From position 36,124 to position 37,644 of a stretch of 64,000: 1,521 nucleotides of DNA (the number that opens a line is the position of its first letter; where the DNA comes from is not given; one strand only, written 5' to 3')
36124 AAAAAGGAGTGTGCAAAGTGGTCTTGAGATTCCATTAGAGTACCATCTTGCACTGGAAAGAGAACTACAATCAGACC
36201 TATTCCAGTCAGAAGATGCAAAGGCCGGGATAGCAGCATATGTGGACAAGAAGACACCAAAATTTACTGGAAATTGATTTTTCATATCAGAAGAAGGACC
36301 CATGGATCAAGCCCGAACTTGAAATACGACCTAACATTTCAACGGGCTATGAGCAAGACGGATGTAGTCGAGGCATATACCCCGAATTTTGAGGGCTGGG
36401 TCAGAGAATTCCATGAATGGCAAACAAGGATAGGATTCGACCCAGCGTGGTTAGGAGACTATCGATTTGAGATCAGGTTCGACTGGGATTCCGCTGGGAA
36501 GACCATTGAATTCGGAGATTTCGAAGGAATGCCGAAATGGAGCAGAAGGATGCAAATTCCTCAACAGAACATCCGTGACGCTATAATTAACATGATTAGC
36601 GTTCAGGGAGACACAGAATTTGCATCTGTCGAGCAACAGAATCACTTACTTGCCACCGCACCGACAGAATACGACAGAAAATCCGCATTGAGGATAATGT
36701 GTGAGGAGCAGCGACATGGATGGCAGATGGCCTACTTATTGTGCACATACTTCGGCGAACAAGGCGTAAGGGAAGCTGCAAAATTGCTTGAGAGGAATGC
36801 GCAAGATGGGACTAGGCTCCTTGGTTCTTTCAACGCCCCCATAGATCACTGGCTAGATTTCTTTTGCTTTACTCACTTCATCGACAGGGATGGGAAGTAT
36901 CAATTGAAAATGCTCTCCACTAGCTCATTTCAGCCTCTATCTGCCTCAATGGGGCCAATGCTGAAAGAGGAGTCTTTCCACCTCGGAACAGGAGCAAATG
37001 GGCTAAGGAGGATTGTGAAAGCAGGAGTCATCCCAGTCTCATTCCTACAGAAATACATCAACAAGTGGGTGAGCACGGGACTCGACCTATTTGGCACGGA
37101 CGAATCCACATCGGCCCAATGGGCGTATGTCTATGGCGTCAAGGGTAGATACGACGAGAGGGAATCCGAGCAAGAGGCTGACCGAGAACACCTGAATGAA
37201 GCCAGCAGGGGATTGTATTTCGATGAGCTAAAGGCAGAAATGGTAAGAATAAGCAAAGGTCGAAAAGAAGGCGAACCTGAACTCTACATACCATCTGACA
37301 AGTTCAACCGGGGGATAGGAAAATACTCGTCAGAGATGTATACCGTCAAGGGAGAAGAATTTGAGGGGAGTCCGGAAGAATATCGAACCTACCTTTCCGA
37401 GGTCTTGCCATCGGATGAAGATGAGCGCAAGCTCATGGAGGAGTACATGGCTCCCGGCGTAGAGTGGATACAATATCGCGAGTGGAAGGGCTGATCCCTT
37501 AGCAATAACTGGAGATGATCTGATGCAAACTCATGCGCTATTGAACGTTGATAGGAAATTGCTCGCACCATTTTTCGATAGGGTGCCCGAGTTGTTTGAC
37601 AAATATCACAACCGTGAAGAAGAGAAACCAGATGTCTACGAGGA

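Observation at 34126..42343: Box-like (benzoyl-CoA epoxidase-type) CoA-thioester catabolic cluster in an archaeon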

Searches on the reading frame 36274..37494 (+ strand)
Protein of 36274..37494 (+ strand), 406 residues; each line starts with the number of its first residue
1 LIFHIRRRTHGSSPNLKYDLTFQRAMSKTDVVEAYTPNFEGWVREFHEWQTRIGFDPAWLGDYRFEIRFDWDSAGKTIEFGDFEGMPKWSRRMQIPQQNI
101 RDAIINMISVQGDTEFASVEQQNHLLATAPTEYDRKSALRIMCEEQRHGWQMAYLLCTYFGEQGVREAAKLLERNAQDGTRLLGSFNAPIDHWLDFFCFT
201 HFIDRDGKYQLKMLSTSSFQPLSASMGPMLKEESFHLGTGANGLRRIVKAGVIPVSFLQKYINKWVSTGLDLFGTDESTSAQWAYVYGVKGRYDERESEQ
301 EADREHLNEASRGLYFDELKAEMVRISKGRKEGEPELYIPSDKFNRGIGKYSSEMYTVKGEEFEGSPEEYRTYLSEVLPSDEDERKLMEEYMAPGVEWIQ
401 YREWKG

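Call 3: search_protein_families(library=pfam, proteins=[window:36274-37494:+], max_evalue=0.01)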
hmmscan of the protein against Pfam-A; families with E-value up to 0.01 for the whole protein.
window:36274-37494:+ (406 aa): 1 family
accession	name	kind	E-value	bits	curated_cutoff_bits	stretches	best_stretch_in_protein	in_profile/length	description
PF05138.18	PaaA_PaaC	-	1.5e-11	44.4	28.5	1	97-284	11-197/263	Phenylacetic acid catabolic protein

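Call 4: search_protein_families(library=ncbifam, proteins=[window:36274-37494:+], max_evalue=0.01)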
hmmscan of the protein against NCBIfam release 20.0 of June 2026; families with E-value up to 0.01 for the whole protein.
window:36274-37494:+ (406 aa): 2 families
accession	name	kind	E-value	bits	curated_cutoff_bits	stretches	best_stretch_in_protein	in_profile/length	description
TIGR03225.1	benzo_boxB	equivalog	2.9e-64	217.6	499.1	1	55-303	63-328/471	benzoyl-CoA 2,3-epoxidase subunit BoxB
TIGR02156.2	PA_CoA_Oxy1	equivalog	6.3e-11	41.9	280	1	98-289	19-207/289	1,2-phenylacetyl-CoA epoxidase subunit PaaA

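Call 5: search_solved_structures(query=window:36274-37494:+, max_evalue=0.01, show_alignments=2)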
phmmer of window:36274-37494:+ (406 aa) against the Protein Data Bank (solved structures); distinct sequences matched with E-value up to 0.01: 5.
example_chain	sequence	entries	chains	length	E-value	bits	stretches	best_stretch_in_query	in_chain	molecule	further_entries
3per_A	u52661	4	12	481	4.1e-47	164.4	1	59-297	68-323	Benzoyl-CoA oxygenase component B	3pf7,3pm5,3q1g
4mud_A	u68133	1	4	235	2.7e-22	82.7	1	86-247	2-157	Ring oxydation complex/ phenylacetic acid degradation related protein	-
4ii4_A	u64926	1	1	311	9.2e-06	28.2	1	100-283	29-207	1,2-phenylacetyl-CoA epoxidase, subunit A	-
4iit_A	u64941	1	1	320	2.3e-05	26.9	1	101-284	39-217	Phenylacetate-CoA oxygenase subunit PaaA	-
3pvr_A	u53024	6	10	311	2.6e-05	26.7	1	101-283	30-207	Phenylacetic acid degradation protein paaA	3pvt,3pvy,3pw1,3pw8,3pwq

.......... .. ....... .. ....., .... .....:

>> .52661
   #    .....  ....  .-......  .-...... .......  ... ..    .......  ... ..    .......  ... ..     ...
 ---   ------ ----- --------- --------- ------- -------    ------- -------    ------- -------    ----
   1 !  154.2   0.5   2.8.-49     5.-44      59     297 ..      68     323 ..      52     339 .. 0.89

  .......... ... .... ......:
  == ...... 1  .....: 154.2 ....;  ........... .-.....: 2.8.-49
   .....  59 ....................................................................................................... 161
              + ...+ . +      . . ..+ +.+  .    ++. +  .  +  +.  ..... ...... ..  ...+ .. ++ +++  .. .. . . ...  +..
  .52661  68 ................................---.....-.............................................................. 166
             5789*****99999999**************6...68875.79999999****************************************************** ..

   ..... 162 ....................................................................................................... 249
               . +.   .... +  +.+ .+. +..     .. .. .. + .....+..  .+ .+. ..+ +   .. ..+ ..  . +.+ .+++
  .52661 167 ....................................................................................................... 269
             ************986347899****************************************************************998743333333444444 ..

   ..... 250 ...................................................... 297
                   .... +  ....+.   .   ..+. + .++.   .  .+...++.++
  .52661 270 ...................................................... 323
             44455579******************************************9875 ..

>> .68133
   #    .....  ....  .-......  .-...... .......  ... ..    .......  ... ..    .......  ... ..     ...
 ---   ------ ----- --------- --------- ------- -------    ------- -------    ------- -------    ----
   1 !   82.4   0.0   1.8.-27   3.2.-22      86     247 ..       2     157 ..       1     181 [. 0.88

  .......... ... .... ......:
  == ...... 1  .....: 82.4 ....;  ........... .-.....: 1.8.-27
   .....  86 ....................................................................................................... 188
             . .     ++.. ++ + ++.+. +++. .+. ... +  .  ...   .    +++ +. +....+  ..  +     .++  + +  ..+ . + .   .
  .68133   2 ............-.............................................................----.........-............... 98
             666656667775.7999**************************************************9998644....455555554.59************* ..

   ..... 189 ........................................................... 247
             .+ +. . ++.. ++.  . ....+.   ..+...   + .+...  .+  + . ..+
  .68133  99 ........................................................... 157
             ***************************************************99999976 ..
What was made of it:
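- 36349..37494 (+): Short BoxB-clade di-iron acyl-CoA oxygenase (381 aa). This is the core gene of the cluster. Best PDB match is BoxB 3PER, E=4e-47 (call 5).
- Closest known: SSO1313-type archaeal PaaA/BoxB-like protein. Same: An archaeal member of PF05138 with the same core helices (E=2.7e-22, call 5).
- Closest known: SSO1313-type archaeal PaaA/BoxB-like protein. Different: Much shorter, and the BoxB second-shell residues are replaced (Q116R, T119F, S123M, F193S, F203V in the call 5 alignment).
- BoxB is by far the closest characterised relative: TIGR03225 at 217.6 bits against PaaA at 41.9 (call 4), and 3PER at E=4e-47 (call 5). The archaeal 235-aa paralogue 4MUD differs at five of these positions (call 5 alignment).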

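Call 6: find_homologous_proteins(query=window:36349-37494:+, max_evalue=0.001)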
Query window:36349-37494:+ (381 aa): 5818 proteins with E <= 0.001 among 8000 candidates; the best 120 are listed.
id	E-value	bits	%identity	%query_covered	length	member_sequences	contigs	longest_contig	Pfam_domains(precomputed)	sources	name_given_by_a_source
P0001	5.1e-243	824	92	100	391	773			PF05138.19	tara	tara:strand:- start:768 stop:1943 length:1176 start_codon:yes stop_codon:yes gene_type:complete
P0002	1.2e-234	797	88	100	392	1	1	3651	PF05138.19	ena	-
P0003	7.0e-233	791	87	100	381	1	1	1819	PF05138.19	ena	-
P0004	2.9e-232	789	87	100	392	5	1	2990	PF05138.19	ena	-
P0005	5.9e-232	788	87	100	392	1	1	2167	PF05138.19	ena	-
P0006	2.4e-229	779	87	100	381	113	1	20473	PF05138.19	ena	-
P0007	7.7e-228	774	89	97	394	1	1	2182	PF05138.19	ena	-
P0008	9.6e-224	761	84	100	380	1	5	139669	PF05138.19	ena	-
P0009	9.8e-224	761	84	100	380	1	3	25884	PF05138.19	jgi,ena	-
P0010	9.9e-224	761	84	100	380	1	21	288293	PF05138.19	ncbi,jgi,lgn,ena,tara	tara:strand:+ start:5874 stop:7016 length:1143 start_codon:yes stop_codon:yes gene_type:complete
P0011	1.4e-223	760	84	100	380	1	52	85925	PF05138.19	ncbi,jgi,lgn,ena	jgi:benzoyl-CoA 2,3-dioxygenase component B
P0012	1.8e-223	760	84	100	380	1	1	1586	PF05138.19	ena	-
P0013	2.0e-223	760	84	100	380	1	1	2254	PF05138.19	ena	-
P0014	2.0e-223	760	84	100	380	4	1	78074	PF05138.19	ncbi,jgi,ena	jgi:benzoyl-CoA 2,3-dioxygenase component B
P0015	2.2e-223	760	84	100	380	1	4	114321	PF05138.19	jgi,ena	-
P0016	2.2e-223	760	84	100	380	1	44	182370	PF05138.19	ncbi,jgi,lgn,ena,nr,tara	ncbi:MAG: hypothetical protein CMA51_02190 [Euryarchaeota archaeon]|nr:hypothetical protein [Euryarc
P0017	2.2e-223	760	84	100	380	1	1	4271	PF05138.19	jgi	-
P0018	3.2e-223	759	84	100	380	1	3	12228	PF05138.19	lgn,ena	-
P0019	3.6e-223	759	84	100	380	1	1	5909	PF05138.19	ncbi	-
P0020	3.7e-223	759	84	100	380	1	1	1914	PF05138.19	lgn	-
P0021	3.7e-223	759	84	100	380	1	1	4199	PF05138.19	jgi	jgi:benzoyl-CoA 2,3-dioxygenase component B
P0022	4.4e-223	759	83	100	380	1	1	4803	PF05138.19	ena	-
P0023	4.6e-223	759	84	100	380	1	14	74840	PF05138.19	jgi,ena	-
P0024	4.6e-223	759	84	100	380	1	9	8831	PF05138.19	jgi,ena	-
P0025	5.0e-223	758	83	100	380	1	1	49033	PF05138.19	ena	-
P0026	5.1e-223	758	83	100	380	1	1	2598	PF05138.19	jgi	-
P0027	5.9e-223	758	83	100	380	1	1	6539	PF05138.19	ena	-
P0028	6.1e-223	758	84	100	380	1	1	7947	PF05138.19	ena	-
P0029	6.3e-223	758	83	100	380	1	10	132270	PF05138.19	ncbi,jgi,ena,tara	tara:strand:+ start:1929 stop:3071 length:1143 start_codon:yes stop_codon:yes gene_type:complete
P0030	6.5e-223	758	83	100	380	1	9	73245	PF05138.19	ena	-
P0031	6.5e-223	758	83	100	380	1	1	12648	PF05138.19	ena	-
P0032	6.8e-223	758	83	100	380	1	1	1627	PF05138.19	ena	-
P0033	7.8e-223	758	83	100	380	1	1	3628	PF05138.19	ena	-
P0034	8.4e-223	758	83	100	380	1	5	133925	PF05138.19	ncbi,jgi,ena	-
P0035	8.6e-223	758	83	100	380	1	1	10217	PF05138.19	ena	-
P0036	8.6e-223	758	83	100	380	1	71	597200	PF05138.19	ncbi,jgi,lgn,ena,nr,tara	ncbi:MAG: hypothetical protein CMA38_00115 [Euryarchaeota archaeon]|jgi:benzoyl-CoA 2,3-dioxygenase 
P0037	8.6e-223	758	83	100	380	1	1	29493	PF05138.19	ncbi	-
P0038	1.0e-222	757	84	100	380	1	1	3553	PF05138.19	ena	-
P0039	1.2e-222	757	83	100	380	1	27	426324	PF05138.19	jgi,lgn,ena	jgi:benzoyl-CoA 2,3-dioxygenase component B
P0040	1.2e-222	757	83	100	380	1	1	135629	PF05138.19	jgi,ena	jgi:benzoyl-CoA 2,3-dioxygenase component B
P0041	1.2e-222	757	83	100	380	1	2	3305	PF05138.19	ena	-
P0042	1.2e-222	757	83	100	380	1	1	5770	PF05138.19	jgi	jgi:benzoyl-CoA 2,3-dioxygenase component B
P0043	1.3e-222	757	83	100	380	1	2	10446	PF05138.19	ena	-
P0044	1.5e-222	757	83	100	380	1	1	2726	PF05138.19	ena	-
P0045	1.5e-222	757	83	100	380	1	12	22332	PF05138.19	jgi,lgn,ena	jgi:benzoyl-CoA 2,3-dioxygenase component B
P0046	1.8e-222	757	83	100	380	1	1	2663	PF05138.19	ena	-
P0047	2.0e-222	756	83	100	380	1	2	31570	PF05138.19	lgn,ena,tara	tara:strand:- start:528 stop:1670 length:1143 start_codon:yes stop_codon:yes gene_type:complete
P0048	2.0e-222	756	83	100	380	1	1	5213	PF05138.19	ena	-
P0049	2.0e-222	756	83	100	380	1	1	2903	PF05138.19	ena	-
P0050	2.3e-222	756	83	100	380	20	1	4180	PF05138.19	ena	-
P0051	2.3e-222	756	83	100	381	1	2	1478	PF05138.19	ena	-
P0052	2.4e-222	756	83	100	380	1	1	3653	PF05138.19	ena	-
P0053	2.5e-222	756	83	100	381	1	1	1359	PF05138.19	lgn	-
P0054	2.5e-222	756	83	100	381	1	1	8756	PF05138.19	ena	-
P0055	2.7e-222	756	83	100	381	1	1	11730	PF05138.19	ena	-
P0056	2.7e-222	756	83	100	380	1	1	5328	PF05138.19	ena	-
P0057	2.8e-222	756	83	100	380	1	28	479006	PF05138.19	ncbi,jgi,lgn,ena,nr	ncbi:MAG: hypothetical protein CMA57_05570 [Euryarchaeota archaeon]|jgi:benzoyl-CoA 2,3-dioxygenase 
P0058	2.8e-222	756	83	100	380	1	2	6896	PF05138.19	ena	-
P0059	3.1e-222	756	83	100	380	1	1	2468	PF05138.19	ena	-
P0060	3.3e-222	756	83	100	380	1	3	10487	PF05138.19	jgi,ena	jgi:benzoyl-CoA 2,3-dioxygenase component B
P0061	3.3e-222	756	83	100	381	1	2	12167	PF05138.19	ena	-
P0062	3.3e-222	756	83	100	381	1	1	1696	PF05138.19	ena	-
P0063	3.4e-222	756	83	100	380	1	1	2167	PF05138.19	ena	-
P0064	3.4e-222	756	83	100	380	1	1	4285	PF05138.19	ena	-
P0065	3.4e-222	756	83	100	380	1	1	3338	PF05138.19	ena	-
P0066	3.4e-222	756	83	100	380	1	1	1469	PF05138.19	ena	-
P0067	3.5e-222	756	83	100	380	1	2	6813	PF05138.19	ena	-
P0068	3.5e-222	756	83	100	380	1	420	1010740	PF05138.19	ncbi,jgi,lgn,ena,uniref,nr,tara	ncbi:phenylacetate-CoA oxygenase subunit PaaI [Euryarchaeota archaeon]|jgi:benzoyl-CoA 2,3-dioxygena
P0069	3.5e-222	756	83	100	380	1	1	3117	PF05138.19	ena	-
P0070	4.1e-222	755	83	100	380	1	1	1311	PF05138.19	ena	-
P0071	4.5e-222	755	83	100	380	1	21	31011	PF05138.19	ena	-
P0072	4.5e-222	755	83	100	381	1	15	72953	PF05138.19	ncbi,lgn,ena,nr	ncbi:MAG: hypothetical protein CL974_04365 [Euryarchaeota archaeon]|nr:hypothetical protein [Euryarc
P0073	5.6e-222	755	83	100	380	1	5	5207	PF05138.19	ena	-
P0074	5.6e-222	755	83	100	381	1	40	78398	PF05138.19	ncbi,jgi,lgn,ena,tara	tara:strand:- start:2073 stop:3218 length:1146 start_codon:yes stop_codon:yes gene_type:complete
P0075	6.0e-222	755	83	100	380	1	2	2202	PF05138.19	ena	-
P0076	6.0e-222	755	83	100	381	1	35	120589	PF05138.19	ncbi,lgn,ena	-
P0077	6.0e-222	755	83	100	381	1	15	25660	PF05138.19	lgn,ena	-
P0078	6.2e-222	755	83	100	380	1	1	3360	PF05138.19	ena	-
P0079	6.4e-222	755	83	100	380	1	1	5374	PF05138.19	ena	-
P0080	6.4e-222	755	83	100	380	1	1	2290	PF05138.19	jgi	jgi:benzoyl-CoA 2,3-dioxygenase component B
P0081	6.5e-222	755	83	100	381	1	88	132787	PF05138.19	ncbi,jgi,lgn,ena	-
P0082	6.5e-222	755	83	100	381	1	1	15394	PF05138.19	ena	-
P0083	6.5e-222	755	83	100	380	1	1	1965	PF05138.19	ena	-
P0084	7.2e-222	755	83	100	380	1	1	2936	PF05138.19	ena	-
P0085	7.2e-222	755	83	100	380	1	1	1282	PF05138.19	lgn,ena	-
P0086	8.1e-222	754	83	100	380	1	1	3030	PF05138.19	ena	-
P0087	8.1e-222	754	83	100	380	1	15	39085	PF05138.19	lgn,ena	-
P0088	8.1e-222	754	83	100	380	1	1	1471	PF05138.19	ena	-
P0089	8.2e-222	754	83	100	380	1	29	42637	PF05138.19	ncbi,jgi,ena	-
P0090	8.7e-222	754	83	100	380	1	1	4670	PF05138.19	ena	-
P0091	8.7e-222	754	83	100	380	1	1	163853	PF05138.19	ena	-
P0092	8.8e-222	754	83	100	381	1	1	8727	PF05138.19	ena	-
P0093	9.2e-222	754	83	100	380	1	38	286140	PF05138.19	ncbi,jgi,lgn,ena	jgi:benzoyl-CoA 2,3-dioxygenase component B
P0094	1.0e-221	754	83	100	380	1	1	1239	PF05138.19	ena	-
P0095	1.0e-221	754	83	100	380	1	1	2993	PF05138.19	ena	-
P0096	1.0e-221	754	83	100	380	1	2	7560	PF05138.19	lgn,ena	-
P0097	1.0e-221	754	83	100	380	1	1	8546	PF05138.19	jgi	jgi:benzoyl-CoA 2,3-dioxygenase component B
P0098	1.1e-221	754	83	100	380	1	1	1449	PF05138.19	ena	-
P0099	1.1e-221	754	83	100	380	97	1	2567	PF05138.19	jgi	-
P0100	1.2e-221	754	83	100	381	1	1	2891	PF05138.19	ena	-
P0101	1.2e-221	754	83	100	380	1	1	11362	PF05138.19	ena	-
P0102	1.3e-221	754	83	100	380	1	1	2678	PF05138.19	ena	-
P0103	1.3e-221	754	83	100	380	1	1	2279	PF05138.19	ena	-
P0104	1.3e-221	754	83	100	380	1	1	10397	PF05138.19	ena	-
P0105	1.3e-221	754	83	100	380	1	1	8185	PF05138.19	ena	-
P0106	1.4e-221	754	82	100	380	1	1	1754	PF05138.19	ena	-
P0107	1.5e-221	754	83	100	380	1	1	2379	PF05138.19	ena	-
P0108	1.5e-221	754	83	100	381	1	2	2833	PF05138.19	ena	-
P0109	1.8e-221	753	83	100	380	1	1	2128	PF05138.19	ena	-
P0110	1.9e-221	753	83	100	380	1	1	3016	PF05138.19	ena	-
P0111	2.0e-221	753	83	100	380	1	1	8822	PF05138.19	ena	-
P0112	2.0e-221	753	83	100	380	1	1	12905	PF05138.19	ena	-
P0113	2.0e-221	753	83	100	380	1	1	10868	PF05138.19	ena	-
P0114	2.1e-221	753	83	100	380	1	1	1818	PF05138.19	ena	-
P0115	2.4e-221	753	82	100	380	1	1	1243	PF05138.19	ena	-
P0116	2.4e-221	753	83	100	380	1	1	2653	PF05138.19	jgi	-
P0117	2.5e-221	753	83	100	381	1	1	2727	PF05138.19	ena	-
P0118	3.0e-221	753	83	100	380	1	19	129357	PF05138.19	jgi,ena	jgi:benzoyl-CoA 2,3-dioxygenase component B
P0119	3.0e-221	753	83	100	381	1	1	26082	PF05138.19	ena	-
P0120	3.7e-221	752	83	100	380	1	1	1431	PF05138.19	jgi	jgi:benzoyl-CoA 2,3-dioxygenase component B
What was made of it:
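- Checked: HADH and SDR overlap by 4 nt. SDR and SemiSWEET overlap by 11 nt. The ECH1/BoxB-like 4-nt overlap exists only with the upstream TTG start, whereas homologues of 380-381 aa support the ATG at 36349 (call 6).
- JGI names the family this way (call 6).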

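Call 22: search_protein_representatives(protein=window:36349-37494:+)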
Query: 381 residues. Proteins with E-value up to 0.001 (for the whole library): 872; up to 1e-10: 471; up to 1e-30: 131. The best 150 are listed.
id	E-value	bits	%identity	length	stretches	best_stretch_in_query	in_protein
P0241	2.8e-115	402.1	73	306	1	48-280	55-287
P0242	9.5e-115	400.3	51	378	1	7-381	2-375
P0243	1.3e-102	360.4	48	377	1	16-379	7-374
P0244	2.7e-100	352.7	55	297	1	14-296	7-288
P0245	3.1e-84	299.9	61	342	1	61-276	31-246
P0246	7.1e-81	288.8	59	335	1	114-338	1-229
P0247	1.1e-80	288.1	46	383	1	50-363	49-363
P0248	4.2e-80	286.2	60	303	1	12-230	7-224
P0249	9.1e-80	285.1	55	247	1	133-374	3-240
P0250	3.7e-75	270.0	51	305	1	13-248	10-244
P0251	1.2e-74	268.3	55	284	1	117-337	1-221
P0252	1.8e-73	264.4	44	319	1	13-324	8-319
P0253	2.0e-72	261.0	55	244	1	29-260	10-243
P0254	2.2e-69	251.0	53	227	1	13-229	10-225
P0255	1.6e-67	244.9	60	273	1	46-234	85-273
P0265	1.1e-58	215.7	39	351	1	12-332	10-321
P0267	1.9e-55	205.1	42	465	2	50-280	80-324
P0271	2.5e-54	201.4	42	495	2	19-275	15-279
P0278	2.4e-51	191.6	39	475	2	29-284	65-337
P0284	2.1e-49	185.2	39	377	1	48-357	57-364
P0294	2.1e-45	172.0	35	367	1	52-363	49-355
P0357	4.5e-32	128.1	34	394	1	51-368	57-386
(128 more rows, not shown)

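Call 28: find_related_loci(query=A3, collection=genome_contigs, flank=10000)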
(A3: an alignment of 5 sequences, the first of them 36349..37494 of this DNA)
Query A3 (381 aa) in genome_contigs; peptide patterns used: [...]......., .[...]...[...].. (x = any residue, [..] = any of these).
599 stretches matched a pattern (row limit reached: there are more); 581 encode a relative of the query (tblastn E <= 1e-3); the best 80 are kept; 80 distinct loci.
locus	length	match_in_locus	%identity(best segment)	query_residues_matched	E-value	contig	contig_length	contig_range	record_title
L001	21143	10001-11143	99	1-381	0e+0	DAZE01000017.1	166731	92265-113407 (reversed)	MAG TPA_asm: Euryarchaeota archaeon UBA558 UBA558_contig_6512, whole genome shotgun sequence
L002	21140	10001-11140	91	1-380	0e+0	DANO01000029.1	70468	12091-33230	MAG TPA_asm: Euryarchaeota archaeon UBA171 UBA171_contig_6198, whole genome shotgun sequence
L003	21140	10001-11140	91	1-380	0e+0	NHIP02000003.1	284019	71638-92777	MAG: Euryarchaeota archaeon TMED192 8183, whole genome shotgun sequence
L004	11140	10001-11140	89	1-380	0e+0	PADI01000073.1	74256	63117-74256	MAG: Methanobacteriota archaeon isolate NAT150 51999, whole genome shotgun sequence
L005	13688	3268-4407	88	1-380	0e+0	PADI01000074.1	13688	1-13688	MAG: Methanobacteriota archaeon isolate NAT150 52193, whole genome shotgun sequence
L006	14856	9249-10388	87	1-380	0e+0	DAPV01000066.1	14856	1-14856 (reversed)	MAG TPA_asm: Euryarchaeota archaeon UBA125 UBA125_contig_38213, whole genome shotgun sequence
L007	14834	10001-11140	86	1-380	0e+0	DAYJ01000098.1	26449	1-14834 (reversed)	MAG TPA_asm: Euryarchaeota archaeon UBA40 UBA40_contig_9834, whole genome shotgun sequence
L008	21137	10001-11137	84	1-381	0e+0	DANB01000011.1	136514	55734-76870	MAG TPA_asm: Euryarchaeota archaeon UBA439 UBA439_contig_452, whole genome shotgun sequence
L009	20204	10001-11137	83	1-381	0e+0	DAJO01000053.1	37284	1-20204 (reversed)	MAG TPA_asm: Euryarchaeota archaeon UBA257 UBA257_contig_13806, whole genome shotgun sequence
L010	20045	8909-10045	83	1-381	0e+0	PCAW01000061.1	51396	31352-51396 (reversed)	MAG: Methanobacteriota archaeon isolate NP128 41356, whole genome shotgun sequence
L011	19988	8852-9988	83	1-381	0e+0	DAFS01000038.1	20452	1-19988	MAG TPA_asm: Euryarchaeota archaeon UBA89 UBA89_contig_10628, whole genome shotgun sequence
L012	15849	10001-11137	83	1-381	0e+0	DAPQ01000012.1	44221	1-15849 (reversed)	MAG TPA_asm: Euryarchaeota archaeon UBA19 UBA19_contig_10066, whole genome shotgun sequence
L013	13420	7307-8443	82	1-381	0e+0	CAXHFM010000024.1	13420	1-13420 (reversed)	MAG TPA_asm: uncultured Candidatus Poseidoniales archaeon isolate SRR13122109_concoct_43 genome assembly, contig: ERZ942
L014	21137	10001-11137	82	1-381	0e+0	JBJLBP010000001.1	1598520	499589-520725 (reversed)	MAG: Candidatus Thalassarchaeaceae archaeon isolate LRMED-022 MGIIb-O1-LRMED-022-C1, whole genome shotgun sequence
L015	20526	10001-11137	83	1-381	0e+0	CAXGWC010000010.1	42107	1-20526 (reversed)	MAG TPA_asm: uncultured Candidatus Poseidoniales archaeon isolate ERR594286_maxbin2_4 genome assembly, contig: ERZ118484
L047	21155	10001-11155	75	1-380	0e+0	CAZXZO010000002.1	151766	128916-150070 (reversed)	MAG TPA_asm: uncultured Candidatus Poseidoniales archaeon isolate binchicken_co46_552 genome assembly, contig: NODE_117_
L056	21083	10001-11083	62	5-362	3e-157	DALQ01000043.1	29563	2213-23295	MAG TPA_asm: Euryarchaeota archaeon UBA495 UBA495_contig_33464, whole genome shotgun sequence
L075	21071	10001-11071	62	12-364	4e-154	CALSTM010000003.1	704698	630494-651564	MAG: Candidatus Poseidoniaceae archaeon isolate W_MB9_1 genome assembly, contig: contig_8419_W_MB9, whole genome shotgun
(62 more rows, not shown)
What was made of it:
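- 36349..37494 (+): It is present in at least 581 GTDB species loci, and the best 80 are all Poseidoniales (call 28).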
